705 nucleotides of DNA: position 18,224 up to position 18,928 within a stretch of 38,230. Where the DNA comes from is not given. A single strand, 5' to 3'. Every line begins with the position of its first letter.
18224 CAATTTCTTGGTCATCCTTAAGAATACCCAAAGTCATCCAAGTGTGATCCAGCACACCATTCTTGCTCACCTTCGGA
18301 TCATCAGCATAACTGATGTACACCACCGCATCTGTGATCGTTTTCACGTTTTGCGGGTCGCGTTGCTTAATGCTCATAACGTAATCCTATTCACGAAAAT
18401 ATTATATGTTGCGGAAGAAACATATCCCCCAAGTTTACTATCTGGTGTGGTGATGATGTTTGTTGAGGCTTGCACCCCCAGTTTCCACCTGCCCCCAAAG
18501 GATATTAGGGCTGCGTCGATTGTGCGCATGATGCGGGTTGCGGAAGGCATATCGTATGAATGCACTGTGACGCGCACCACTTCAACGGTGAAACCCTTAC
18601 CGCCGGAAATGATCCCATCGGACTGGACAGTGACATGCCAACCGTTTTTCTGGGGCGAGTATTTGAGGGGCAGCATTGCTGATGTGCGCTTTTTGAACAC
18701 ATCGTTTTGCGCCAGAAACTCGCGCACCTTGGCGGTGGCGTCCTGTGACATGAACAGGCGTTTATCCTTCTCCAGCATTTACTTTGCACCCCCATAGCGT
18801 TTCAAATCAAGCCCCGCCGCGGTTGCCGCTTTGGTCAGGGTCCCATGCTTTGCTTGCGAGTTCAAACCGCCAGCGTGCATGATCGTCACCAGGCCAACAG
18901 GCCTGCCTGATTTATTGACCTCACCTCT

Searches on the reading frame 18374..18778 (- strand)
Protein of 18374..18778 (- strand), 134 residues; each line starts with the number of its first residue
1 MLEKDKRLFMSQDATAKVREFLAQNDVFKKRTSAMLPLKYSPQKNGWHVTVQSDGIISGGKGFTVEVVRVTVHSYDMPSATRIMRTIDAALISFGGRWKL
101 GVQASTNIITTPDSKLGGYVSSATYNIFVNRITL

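Call 91: search_protein_families(library=pfam, proteins=[window:18374-18778:-], max_evalue=0.01)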
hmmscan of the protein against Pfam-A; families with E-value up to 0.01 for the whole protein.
window:18374-18778:- (134 aa): 1 family
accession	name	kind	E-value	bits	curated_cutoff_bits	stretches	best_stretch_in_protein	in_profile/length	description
PF11138.13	DUF2911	-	0.0037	17.5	27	1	66-129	11-72/145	Protein of unknown function (DUF2911)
